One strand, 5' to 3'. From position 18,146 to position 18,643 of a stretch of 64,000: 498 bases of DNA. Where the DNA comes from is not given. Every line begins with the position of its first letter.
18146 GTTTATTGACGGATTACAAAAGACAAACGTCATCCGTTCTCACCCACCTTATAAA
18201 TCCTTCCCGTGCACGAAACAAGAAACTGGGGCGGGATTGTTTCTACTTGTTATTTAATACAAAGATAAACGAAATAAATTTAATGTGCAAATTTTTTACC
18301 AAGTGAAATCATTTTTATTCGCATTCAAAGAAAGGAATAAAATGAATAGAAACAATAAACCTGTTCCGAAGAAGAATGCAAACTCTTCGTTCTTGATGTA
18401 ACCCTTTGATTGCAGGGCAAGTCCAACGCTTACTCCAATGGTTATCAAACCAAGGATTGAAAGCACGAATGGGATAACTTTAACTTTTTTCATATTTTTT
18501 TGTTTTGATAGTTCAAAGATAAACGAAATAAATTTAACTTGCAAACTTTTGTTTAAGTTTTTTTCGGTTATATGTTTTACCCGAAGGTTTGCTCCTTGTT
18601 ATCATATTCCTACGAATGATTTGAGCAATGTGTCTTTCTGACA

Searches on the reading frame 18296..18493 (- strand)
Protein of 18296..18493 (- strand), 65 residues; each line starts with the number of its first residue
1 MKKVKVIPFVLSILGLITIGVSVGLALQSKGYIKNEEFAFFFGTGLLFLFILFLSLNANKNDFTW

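Call 30: search_protein_families(library=pfam, proteins=[window:18296-18493:-], max_evalue=0.1)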
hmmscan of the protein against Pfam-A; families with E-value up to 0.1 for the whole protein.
window:18296-18493:- (65 aa): 1 family
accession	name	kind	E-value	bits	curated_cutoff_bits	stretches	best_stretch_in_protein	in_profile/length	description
PF18160.6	SLATT_5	-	0.053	13.3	29.5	1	3-63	29-88/192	SMODS and SLOG-associating 2TM effector domain family 5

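Call 31: search_protein_families(library=phrogs, proteins=[window:18296-18493:-], max_evalue=0.01)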
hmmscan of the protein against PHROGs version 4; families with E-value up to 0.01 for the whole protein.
window:18296-18493:- (65 aa): 1 family
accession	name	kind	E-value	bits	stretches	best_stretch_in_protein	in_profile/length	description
phrog_24011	-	unknown function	0.00039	21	0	10-28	6-24/39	-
